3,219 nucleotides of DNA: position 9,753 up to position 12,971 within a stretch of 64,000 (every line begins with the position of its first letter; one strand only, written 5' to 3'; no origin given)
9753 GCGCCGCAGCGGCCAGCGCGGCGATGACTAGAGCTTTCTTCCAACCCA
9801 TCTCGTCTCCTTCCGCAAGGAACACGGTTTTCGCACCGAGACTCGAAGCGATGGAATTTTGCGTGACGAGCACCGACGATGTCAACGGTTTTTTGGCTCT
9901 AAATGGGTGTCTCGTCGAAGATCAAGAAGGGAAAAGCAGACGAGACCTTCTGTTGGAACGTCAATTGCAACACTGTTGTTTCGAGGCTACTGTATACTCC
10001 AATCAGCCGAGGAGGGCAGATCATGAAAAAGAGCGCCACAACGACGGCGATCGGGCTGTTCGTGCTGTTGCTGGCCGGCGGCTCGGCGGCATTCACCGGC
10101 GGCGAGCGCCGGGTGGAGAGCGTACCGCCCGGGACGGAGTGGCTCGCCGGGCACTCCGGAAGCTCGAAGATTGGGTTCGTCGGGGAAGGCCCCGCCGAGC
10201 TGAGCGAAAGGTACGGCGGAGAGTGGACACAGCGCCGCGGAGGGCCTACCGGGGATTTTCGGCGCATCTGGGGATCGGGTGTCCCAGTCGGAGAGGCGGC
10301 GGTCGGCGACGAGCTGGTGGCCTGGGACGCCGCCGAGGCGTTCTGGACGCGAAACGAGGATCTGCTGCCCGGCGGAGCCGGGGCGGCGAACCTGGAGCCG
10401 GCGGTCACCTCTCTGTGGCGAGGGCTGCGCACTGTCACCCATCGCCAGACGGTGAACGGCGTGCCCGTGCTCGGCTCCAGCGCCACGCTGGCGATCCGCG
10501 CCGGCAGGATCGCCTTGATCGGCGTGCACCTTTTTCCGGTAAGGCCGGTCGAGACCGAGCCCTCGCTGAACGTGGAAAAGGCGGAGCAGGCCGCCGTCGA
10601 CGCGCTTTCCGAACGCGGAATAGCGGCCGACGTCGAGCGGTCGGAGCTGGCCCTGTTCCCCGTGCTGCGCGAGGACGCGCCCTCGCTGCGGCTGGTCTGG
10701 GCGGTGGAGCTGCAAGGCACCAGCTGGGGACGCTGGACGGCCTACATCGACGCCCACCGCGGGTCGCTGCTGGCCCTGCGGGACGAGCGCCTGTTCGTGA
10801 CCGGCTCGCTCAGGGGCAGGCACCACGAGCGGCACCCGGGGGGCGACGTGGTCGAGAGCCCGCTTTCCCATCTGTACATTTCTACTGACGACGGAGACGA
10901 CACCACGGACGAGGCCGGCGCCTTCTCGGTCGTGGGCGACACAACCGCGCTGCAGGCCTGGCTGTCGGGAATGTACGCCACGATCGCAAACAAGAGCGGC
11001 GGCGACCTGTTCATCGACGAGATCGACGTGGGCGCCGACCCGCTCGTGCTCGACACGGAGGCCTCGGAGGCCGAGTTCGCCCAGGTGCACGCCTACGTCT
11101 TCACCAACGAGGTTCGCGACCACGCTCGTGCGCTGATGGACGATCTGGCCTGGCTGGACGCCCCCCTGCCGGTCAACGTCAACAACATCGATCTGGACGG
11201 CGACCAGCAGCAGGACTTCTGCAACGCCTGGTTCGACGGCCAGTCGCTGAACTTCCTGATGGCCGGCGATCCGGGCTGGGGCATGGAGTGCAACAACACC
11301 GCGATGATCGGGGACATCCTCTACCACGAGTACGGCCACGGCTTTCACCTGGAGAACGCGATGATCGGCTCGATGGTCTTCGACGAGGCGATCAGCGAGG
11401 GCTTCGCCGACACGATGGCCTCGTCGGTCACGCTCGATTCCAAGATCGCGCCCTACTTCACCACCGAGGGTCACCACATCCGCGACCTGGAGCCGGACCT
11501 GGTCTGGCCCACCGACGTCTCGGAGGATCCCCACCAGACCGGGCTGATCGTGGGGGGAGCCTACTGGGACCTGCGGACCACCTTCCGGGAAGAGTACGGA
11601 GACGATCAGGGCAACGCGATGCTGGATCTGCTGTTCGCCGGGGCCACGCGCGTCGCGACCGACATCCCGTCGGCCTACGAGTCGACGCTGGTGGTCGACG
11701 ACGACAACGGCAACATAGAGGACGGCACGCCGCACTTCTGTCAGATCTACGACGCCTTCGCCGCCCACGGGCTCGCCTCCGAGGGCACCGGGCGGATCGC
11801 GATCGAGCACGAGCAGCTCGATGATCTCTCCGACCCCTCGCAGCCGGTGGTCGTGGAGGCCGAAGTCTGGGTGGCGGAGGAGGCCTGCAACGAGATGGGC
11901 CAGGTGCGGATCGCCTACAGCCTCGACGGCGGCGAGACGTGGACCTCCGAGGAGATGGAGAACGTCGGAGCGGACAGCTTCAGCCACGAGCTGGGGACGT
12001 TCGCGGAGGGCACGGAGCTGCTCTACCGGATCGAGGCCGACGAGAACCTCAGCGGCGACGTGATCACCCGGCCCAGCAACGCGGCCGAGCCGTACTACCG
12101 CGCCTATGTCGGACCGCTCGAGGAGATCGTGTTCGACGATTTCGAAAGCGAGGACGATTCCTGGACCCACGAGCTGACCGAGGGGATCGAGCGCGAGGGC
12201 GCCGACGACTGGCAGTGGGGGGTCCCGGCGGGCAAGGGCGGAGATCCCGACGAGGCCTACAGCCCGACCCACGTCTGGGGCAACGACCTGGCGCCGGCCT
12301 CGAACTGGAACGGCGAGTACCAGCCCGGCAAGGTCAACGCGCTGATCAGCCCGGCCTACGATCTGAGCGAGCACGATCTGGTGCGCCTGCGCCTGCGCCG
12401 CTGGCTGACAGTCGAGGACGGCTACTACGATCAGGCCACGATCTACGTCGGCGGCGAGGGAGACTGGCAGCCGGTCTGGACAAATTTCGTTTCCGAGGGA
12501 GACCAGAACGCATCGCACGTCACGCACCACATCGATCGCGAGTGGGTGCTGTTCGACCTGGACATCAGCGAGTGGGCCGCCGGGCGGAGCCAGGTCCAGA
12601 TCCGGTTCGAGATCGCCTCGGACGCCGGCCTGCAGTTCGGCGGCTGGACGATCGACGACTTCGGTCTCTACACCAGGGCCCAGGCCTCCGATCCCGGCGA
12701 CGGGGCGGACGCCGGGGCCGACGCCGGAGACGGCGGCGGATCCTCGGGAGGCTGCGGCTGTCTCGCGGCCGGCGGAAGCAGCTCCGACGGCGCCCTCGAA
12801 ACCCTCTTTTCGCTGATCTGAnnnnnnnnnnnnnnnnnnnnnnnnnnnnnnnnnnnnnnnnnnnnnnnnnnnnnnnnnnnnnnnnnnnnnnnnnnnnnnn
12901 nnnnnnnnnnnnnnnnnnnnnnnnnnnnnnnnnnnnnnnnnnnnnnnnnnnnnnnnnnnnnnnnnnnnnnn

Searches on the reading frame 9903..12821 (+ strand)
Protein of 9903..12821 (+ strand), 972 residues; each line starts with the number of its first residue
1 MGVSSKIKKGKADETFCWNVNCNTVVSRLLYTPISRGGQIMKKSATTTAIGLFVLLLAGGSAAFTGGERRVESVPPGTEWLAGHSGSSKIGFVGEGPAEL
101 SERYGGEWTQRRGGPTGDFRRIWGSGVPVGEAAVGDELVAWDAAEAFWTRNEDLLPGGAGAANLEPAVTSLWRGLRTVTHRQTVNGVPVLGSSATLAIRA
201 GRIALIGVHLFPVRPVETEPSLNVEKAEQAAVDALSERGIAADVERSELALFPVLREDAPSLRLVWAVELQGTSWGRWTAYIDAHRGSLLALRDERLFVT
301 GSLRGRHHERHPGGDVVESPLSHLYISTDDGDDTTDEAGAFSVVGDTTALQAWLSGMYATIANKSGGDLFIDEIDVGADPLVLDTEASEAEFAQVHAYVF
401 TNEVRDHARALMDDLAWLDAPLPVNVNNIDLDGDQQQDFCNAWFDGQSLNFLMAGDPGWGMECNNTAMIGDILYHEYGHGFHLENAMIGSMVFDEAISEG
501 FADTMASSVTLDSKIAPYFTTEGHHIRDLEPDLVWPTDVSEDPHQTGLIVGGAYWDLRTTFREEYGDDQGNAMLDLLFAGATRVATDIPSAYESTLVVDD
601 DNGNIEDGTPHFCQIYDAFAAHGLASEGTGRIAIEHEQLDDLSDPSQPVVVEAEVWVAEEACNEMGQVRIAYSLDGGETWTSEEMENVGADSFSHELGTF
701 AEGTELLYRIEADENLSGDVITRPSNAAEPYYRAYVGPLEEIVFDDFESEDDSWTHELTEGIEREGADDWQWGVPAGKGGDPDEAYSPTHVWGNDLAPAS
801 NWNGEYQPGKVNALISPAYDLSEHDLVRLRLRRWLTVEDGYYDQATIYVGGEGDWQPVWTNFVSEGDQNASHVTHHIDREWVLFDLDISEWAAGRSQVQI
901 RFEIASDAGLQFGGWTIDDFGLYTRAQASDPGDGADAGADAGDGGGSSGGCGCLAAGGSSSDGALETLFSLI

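Call 27: search_protein_families(library=pfam, proteins=[window:9903-12821:+], max_evalue=0.01)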
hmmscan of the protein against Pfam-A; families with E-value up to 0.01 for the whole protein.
window:9903-12821:+ (972 aa): 2 families
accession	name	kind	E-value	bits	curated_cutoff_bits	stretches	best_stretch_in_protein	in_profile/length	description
PF20773.4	InhA-like_MAM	-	3e-05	24.1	26.9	1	813-923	51-163/191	Immune inhibitor A-like, MAM domain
PF07504.19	FTP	-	0.0045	17.2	21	0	174-205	14-46/51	Fungalysin/Thermolysin Propeptide Motif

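Call 92: search_protein_families(library=ncbifam, proteins=[window:9903-12821:+], max_evalue=0.01)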
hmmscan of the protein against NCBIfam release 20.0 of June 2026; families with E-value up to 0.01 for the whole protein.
window:9903-12821:+ (972 aa): 1 family
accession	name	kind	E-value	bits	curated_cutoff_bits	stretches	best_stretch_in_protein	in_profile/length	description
NF038113.1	T9SSA_dep_M36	equivalog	0.0041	15.3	885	0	173-240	55-125/869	T9SS-dependent M36 family metallopeptidase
